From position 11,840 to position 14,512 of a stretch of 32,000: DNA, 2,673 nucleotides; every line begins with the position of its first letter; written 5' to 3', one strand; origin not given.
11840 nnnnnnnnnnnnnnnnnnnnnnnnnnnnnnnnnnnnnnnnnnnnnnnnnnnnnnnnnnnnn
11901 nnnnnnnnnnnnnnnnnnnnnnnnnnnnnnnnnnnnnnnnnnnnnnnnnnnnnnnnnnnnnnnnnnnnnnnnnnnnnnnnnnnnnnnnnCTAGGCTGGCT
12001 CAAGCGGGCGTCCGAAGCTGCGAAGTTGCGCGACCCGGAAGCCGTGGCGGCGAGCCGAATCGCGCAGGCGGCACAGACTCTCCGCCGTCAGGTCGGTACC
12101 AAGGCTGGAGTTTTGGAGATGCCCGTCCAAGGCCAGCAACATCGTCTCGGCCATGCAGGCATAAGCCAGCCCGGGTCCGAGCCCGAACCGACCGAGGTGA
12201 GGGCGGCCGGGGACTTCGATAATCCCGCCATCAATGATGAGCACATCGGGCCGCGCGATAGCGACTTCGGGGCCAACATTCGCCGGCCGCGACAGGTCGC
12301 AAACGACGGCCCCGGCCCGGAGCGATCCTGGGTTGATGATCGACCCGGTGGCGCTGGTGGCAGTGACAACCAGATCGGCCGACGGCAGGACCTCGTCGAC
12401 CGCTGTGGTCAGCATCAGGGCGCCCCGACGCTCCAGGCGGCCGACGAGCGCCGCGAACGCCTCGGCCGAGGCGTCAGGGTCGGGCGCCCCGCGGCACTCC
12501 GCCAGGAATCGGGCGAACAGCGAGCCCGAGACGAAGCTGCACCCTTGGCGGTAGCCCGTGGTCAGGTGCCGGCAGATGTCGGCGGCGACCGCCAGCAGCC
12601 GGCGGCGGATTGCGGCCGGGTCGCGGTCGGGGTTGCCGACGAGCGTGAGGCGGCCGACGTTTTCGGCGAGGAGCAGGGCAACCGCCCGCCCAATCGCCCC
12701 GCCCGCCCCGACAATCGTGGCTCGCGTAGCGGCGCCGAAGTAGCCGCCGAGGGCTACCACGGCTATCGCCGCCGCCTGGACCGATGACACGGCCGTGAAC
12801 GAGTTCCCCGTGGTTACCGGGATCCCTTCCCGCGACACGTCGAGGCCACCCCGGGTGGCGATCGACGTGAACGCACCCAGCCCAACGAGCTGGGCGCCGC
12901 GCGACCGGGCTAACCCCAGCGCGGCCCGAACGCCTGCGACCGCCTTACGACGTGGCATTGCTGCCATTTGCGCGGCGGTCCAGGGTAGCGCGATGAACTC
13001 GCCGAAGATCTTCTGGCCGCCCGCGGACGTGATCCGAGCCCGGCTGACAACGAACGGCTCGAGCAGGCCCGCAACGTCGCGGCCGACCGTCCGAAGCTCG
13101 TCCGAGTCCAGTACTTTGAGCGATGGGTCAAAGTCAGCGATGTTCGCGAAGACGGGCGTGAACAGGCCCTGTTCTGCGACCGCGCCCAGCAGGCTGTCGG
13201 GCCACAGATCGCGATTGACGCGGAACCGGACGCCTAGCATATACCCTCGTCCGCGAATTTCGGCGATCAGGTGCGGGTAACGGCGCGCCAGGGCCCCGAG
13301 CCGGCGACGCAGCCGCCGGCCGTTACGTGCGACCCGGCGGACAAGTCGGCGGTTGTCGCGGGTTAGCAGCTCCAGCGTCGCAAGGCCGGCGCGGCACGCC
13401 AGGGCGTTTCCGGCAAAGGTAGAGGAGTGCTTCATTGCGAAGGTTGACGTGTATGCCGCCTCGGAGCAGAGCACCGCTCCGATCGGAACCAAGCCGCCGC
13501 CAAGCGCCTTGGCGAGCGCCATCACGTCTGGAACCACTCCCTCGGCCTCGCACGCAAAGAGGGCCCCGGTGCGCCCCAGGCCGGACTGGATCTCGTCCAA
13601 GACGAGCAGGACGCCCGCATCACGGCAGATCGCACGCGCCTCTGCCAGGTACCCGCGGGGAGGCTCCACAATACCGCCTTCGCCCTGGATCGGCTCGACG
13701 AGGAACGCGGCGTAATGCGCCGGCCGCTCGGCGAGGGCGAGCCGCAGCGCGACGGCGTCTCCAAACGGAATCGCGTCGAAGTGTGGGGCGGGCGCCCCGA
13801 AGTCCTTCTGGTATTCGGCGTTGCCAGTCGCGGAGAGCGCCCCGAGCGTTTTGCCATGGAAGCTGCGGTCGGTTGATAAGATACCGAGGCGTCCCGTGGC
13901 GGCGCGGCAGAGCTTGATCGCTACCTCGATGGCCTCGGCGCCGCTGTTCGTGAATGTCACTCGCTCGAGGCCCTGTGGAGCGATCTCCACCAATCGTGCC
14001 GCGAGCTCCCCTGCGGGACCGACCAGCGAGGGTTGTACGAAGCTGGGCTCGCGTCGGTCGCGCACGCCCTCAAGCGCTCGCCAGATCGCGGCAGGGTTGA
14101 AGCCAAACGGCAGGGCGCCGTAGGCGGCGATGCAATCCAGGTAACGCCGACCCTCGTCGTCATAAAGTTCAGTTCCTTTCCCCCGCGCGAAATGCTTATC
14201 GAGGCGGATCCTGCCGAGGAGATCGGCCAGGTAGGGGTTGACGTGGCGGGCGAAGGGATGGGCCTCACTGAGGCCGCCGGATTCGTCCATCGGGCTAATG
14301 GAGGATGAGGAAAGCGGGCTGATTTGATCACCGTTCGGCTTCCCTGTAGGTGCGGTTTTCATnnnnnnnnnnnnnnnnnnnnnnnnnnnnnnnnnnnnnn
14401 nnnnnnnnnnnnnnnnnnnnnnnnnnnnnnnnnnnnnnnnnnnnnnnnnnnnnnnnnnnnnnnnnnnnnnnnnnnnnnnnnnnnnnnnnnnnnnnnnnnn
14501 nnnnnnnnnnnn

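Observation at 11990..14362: Fusion of a class-III aminotransferase with an acyl-ACP-reductase-like domain: a candidate one-protein route from acyl thioester to primary amine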

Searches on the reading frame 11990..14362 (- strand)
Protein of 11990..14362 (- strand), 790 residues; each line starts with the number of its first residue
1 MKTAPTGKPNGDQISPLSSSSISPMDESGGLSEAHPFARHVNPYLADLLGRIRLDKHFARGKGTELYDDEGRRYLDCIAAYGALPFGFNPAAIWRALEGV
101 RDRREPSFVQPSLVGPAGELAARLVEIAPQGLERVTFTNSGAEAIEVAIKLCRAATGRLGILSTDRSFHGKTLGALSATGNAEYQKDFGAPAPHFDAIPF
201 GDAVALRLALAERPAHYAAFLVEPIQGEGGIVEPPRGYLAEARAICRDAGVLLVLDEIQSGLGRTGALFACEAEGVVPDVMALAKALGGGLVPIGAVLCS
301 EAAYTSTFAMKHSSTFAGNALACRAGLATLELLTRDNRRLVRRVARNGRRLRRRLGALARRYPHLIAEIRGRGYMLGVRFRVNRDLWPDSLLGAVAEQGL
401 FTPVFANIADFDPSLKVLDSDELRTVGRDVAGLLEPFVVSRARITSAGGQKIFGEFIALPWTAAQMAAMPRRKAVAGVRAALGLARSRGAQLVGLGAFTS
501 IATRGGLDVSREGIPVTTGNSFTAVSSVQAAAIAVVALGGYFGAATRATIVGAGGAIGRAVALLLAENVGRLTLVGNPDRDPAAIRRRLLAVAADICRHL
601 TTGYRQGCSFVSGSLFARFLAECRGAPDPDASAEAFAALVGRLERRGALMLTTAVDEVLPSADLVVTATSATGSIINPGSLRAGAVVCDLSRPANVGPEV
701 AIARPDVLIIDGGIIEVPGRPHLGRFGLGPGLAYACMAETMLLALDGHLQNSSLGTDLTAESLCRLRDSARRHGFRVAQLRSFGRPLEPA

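Call 3: search_protein_families(library=pfam, proteins=[window:11990-14362:-], max_evalue=1)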
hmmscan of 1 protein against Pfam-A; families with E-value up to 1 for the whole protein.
window:11990-14362:- (790 aa): 3 families
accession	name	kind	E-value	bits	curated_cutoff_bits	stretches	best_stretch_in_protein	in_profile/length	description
PF00202.27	Aminotran_3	-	3.1e-82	276.9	30.5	1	59-418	14-388/403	Aminotransferase class-III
PF01488.26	Shikimate_DH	-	2.5e-05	24.8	24.3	1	648-701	62-122/138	Shikimate / quinate 5-dehydrogenase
PF02882.25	THF_DHG_CYH_C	-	0.018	14.8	27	0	652-690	70-107/160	Tetrahydrofolate dehydrogenase/cyclohydrolase, NAD(P)-binding domain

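Call 4: search_protein_families(library=ncbifam, proteins=[window:11990-14362:-], max_evalue=1)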
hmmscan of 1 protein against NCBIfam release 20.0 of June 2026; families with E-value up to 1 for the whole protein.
window:11990-14362:- (790 aa): 74 families (the best 25 are shown)
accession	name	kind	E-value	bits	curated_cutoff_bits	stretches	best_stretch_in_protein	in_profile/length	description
NF053554.1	prodigi_MAP_PigE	equivalog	1.8e-162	542.7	850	3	34-382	380-729/837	prodigiosin MAP biosynthesis aminotransferase PigE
NF008570.0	PRK11522.1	equivalog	2.9e-83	280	612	1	64-383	79-403/464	putrescine aminotransferase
TIGR00707.1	argD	subfamily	3e-82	276.4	410.05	1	55-402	10-348/381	acetylornithine/succinylornithine family transaminase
NF002325.0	PRK01278.1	subfamily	5.2e-81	272.3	372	1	53-402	12-354/395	acetylornithine transaminase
NF002874.0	PRK03244.1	equivalog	1.3e-80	271.1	457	1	58-383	29-344/399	acetylornithine transaminase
TIGR03372.1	putres_am_tran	equivalog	2.2e-73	247.7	658.65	1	65-383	68-391/442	putrescine aminotransferase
NF005993.0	PRK08117.1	subfamily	2.3e-71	240.7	574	1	42-383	13-370/433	aspartate aminotransferase family protein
NF004426.0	PRK05769.1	equivalog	3.6e-71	240.3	552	1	59-386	41-385/441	acetyl ornithine aminotransferase family protein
NF042418.1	LysJ_Th_th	equivalog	1.9e-68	231.2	700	1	58-381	22-335/386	[LysW]-aminoadipate semialdehyde transaminase LysJ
NF002797.0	PRK02936.1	equivalog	1.3e-66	224.9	496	1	53-401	10-344/385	acetylornithine transaminase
TIGR01885.1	Orn_aminotrans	equivalog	5.5e-66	223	378.4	1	57-418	22-386/402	ornithine--oxo-acid transaminase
TIGR00508.1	bioA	equivalog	3.7e-65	220.1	405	1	59-412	18-397/419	adenosylmethionine--8-amino-7-oxononanoate transaminase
NF004718.0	PRK06062.1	subfamily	7.2e-63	212.7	472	2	211-384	212-385/454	hypothetical protein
NF004624.0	PRK05964.1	equivalog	1.3e-62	211.8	494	1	58-426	30-414/427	adenosylmethionine--8-amino-7-oxononanoate transaminase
NF003145.0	PRK04073.1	equivalog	2.2e-62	210.9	656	1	59-384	27-349/396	ornithine--oxo-acid transaminase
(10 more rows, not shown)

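Call 19: find_homologous_proteins(query=window:11993-14362:-, max_evalue=1e-10)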
Query window:11993-14362:- (790 aa): 4022 proteins with E <= 1e-10 among 8000 candidates; the best 120 are listed.
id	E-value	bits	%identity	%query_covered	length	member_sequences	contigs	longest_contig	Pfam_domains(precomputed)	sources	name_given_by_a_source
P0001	0.0e+0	1724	100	100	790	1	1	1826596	PF00202.28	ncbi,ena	-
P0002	0.0e+0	1654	97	52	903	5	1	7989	PF00202.28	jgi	jgi:acetylornithine/succinyldiaminopimelate/putrescine aminotransferase/predicted amino acid dehydro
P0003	0.0e+0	1191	77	50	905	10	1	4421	PF00202.28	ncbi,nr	ncbi:MAG: aminotransferase class III-fold pyridoxal phosphate-dependent enzyme [Singulisphaera sp.]|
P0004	0.0e+0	1160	76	50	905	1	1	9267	PF00202.28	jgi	jgi:acetylornithine/succinyldiaminopimelate/putrescine aminotransferase/predicted amino acid dehydro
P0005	0.0e+0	1142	72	50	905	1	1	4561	PF00202.28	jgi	jgi:acetylornithine/succinyldiaminopimelate/putrescine aminotransferase/predicted amino acid dehydro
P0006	0.0e+0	1129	75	48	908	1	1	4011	PF00202.28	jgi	jgi:acetylornithine/succinyldiaminopimelate/putrescine aminotransferase/predicted amino acid dehydro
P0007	0.0e+0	1128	74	50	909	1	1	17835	PF00202.28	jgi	jgi:acetylornithine/succinyldiaminopimelate/putrescine aminotransferase/predicted amino acid dehydro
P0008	0.0e+0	1115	75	47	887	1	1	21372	PF00202.28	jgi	jgi:acetylornithine/succinyldiaminopimelate/putrescine aminotransferase/predicted amino acid dehydro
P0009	0.0e+0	1115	77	47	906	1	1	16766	PF00202.28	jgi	jgi:acetylornithine/succinyldiaminopimelate/putrescine aminotransferase/predicted amino acid dehydro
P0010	0.0e+0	1114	75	47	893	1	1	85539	PF00202.28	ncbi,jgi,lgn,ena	jgi:acetylornithine/succinyldiaminopimelate/putrescine aminotransferase/predicted amino acid dehydro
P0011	0.0e+0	1109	76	48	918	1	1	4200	PF00202.28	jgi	jgi:acetylornithine/succinyldiaminopimelate/putrescine aminotransferase/predicted amino acid dehydro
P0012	0.0e+0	1105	74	50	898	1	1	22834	PF00202.28,PF01488.27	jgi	jgi:acetylornithine/succinyldiaminopimelate/putrescine aminotransferase/predicted amino acid dehydro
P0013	0.0e+0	1061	72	49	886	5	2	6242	PF00202.28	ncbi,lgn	-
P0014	0.0e+0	1028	73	47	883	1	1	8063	PF00202.28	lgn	-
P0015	4.1e-296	1003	69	50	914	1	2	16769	PF00202.28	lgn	-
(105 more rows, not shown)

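Call 20: find_related_loci(query=window:11993-14362:-, collection=genome_contigs, flank=10000)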
Query window:11993-14362:- (790 aa) in genome_contigs; peptide patterns used: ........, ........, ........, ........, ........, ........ (x = any residue, [..] = any of these).
600 stretches matched a pattern (row limit reached: there are more); 557 encode a relative of the query (tblastn E <= 1e-3); the best 80 are kept; 80 distinct loci.
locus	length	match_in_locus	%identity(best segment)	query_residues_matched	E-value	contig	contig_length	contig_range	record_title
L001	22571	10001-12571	64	35-790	8e-155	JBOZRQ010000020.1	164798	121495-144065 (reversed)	MAG: Symbiobacteriaceae bacterium isolate Bin16 W5_k97_41936, whole genome shotgun sequence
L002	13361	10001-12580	59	27-787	3e-154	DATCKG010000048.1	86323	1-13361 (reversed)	MAG TPA_asm: Symbiobacteriaceae bacterium isolate SMAG_U7090 k141_348094, whole genome shotgun sequence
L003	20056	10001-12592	61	27-787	2e-153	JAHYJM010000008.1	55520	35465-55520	MAG: Bacillota bacterium isolate KA22 NODE_348_length_55520_cov_5.168180, whole genome shotgun sequence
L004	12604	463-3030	60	35-789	7e-151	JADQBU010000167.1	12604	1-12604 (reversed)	MAG: Halanaerobiales bacterium isolate Soudan_4 NODE_1496_length_12604_cov_5.212766, whole genome shotgun sequence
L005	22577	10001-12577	62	28-787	8e-150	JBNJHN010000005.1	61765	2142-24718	MAG: Bacillota bacterium isolate Y22_0dBSd3.bin.6 NODE_250_length_61765_cov_15.897950, whole genome shotgun sequence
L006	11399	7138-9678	65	33-788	1e-149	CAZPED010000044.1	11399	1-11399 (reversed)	MAG TPA_asm: uncultured Planctomycetaceae bacterium isolate binchicken_co74_159 genome assembly, contig: NODE_10784_leng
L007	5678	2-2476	72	58-790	6e-151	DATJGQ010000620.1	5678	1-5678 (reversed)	MAG TPA_asm: Gemmataceae bacterium isolate SMAG_U15490 k141_8764766, whole genome shotgun sequence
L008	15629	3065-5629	56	35-787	8e-148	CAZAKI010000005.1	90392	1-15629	MAG TPA_asm: uncultured Syntrophomonadaceae bacterium isolate binchicken_co334_126 genome assembly, contig: NODE_316_len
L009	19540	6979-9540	62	35-787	2e-147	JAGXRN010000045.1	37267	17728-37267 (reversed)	MAG: Dethiobacter sp. isolate CROMO_A_105 c_000000564123, whole genome shotgun sequence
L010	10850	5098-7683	61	27-787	2e-147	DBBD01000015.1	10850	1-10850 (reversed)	MAG TPA_asm: Firmicutes bacterium UBA993 UBA993_contig_4178, whole genome shotgun sequence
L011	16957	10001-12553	61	37-787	5e-147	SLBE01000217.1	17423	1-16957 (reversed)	MAG: Syntrophomonadaceae bacterium isolate CSSed162cmB_433 CSSed16-2cmB-8220, whole genome shotgun sequence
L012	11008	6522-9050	64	37-778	5e-147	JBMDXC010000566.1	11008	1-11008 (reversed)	MAG: Candidatus Entotheonellaceae bacterium isolate FBaNitSoil1_14 FBaNitSoil1_contig566, whole genome shotgun sequence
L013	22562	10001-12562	61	37-787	1e-146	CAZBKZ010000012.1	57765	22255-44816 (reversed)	MAG TPA_asm: uncultured Syntrophomonadaceae bacterium isolate SRP241341_co1_200 genome assembly, contig: NODE_671_length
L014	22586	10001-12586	56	28-787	1e-145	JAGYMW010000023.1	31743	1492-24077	MAG: Bacillota bacterium isolate M55B129 23, whole genome shotgun sequence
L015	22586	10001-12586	56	28-787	3e-145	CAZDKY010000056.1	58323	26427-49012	MAG TPA_asm: uncultured Syntrophomonadaceae bacterium isolate SRP067234_co1_353 genome assembly, contig: k99_695345, who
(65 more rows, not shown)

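Call 23: find_encoding_contigs(protein=P0002, flank=10000, max_places=3)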
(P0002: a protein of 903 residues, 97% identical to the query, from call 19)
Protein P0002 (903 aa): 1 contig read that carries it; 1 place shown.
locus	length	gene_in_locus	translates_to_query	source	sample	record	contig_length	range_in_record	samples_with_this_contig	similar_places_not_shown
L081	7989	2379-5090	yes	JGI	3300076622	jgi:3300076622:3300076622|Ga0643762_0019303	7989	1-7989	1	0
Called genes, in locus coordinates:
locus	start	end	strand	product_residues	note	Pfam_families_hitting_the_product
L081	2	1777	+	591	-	?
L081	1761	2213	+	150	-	-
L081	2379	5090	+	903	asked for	PF00202:Aminotran_3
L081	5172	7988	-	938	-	?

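Call 24: find_encoding_contigs(protein=P0001, flank=10000, max_places=3)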
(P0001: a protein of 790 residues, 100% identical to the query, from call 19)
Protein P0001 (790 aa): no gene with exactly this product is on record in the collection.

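Call 27: search_protein_families(library=pfam, proteins=[L081:2-1777:+, L081:1761-2213:+], max_evalue=0.01)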
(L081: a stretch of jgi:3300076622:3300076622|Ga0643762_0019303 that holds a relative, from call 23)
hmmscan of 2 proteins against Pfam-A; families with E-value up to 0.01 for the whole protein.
L081:2-1777:+ (591 aa): 1 family
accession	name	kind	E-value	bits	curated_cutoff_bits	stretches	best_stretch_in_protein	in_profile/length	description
PF18676.6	MBG_2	-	2.3e-14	54.2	25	1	178-255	1-72/72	MBG domain (YGX type)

L081:1761-2213:+ (150 aa): 1 family
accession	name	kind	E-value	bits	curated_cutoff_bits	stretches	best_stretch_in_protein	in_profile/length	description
PF00353.25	HemolysinCabind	-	0.0026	18.1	23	0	29-51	3-26/36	RTX calcium-binding nonapeptide repeat (4 copies)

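Call 38: list_cluster_members(proteins=[P0001, P0002, P0003])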
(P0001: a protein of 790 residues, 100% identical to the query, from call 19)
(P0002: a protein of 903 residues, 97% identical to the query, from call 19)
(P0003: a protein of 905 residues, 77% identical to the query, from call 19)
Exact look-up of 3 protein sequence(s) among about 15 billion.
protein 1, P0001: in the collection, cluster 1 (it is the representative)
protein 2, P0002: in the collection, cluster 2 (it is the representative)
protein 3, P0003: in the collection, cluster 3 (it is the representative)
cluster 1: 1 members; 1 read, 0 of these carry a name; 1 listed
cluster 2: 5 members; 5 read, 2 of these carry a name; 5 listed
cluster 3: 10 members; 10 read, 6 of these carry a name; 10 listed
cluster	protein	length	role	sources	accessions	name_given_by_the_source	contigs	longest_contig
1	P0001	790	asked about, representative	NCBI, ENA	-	-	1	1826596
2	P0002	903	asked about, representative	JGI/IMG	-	acetylornithine/succinyldiaminopimelate/putrescine aminotransferase/predicted amino acid ...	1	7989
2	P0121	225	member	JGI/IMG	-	acetylornithine/succinyldiaminopimelate/putrescine aminotransferase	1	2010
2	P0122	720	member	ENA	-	-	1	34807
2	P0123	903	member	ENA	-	-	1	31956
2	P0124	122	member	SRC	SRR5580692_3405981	-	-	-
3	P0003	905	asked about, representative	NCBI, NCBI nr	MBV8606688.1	MAG: aminotransferase class III-fold pyridoxal phosphate-dependent enzyme [Singulisphaera ... | aminotransferase class III-fold pyridoxal phosphate-dependent enzyme [Singulisphaera sp.]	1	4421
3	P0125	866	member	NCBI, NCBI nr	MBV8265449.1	MAG: aminotransferase class III-fold pyridoxal phosphate-dependent enzyme, partial ... | aminotransferase class III-fold pyridoxal phosphate-dependent enzyme [Planctomycetaceae ...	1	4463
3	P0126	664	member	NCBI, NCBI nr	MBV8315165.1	MAG: aminotransferase class III-fold pyridoxal phosphate-dependent enzyme, partial ... | aminotransferase class III-fold pyridoxal phosphate-dependent enzyme [Planctomycetaceae ...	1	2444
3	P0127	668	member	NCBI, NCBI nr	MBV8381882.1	MAG: aminotransferase class III-fold pyridoxal phosphate-dependent enzyme, partial ... | aminotransferase class III-fold pyridoxal phosphate-dependent enzyme [Planctomycetaceae ...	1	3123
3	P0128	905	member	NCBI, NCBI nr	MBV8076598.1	MAG: aminotransferase class III-fold pyridoxal phosphate-dependent enzyme ... | aminotransferase class III-fold pyridoxal phosphate-dependent enzyme [Planctomycetaceae ...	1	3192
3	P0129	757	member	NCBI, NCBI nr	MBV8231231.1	MAG: aminotransferase class III-fold pyridoxal phosphate-dependent enzyme, partial ... | aminotransferase class III-fold pyridoxal phosphate-dependent enzyme [Planctomycetaceae ...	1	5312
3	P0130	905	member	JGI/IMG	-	-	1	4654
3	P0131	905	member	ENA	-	-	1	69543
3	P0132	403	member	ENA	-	-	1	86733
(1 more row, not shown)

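Call 40: find_encoding_contigs(protein=P0123, flank=10000, max_places=2)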
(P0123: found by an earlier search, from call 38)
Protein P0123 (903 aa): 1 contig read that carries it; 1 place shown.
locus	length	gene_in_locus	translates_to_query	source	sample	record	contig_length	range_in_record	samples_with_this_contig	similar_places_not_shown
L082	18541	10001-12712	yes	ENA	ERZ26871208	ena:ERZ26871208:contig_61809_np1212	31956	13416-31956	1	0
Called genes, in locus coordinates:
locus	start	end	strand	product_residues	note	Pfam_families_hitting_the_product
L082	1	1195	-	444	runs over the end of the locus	PF07690:MFS_1, PF00083:Sugar_tr, PF13347:MFS_2 (weak), PF07690:MFS_1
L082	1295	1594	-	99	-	-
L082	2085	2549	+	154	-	PF12802:MarR_2 (weak), PF01047:MarR, PF13463:HTH_27 (weak)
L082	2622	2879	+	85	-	PF04014:MazE_antitoxin (weak)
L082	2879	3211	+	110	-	PF02452:PemK_toxin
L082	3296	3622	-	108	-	-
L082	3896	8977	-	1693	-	PF00069:Pkinase, PF07714:PK_Tyr_Ser-Thr, PF00069:Pkinase, PF23381:Beta-prop_IFT122_1st, PF23414:Beta-prop_EML_2, PF25174:Beta-prop_THOC3, PF25175:Beta-prop_WDR5, PF23381:Beta-prop_IFT122_1st, +15 more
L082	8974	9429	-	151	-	PF08281:Sigma70_r4_2, PF04545:Sigma70_r4 (weak)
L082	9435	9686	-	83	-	-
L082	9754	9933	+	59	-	-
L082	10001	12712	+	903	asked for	PF00202:Aminotran_3, PF01488:Shikimate_DH (faint)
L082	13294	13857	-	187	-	-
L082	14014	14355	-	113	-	-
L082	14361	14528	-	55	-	-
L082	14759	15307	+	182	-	PF01872:RibD_C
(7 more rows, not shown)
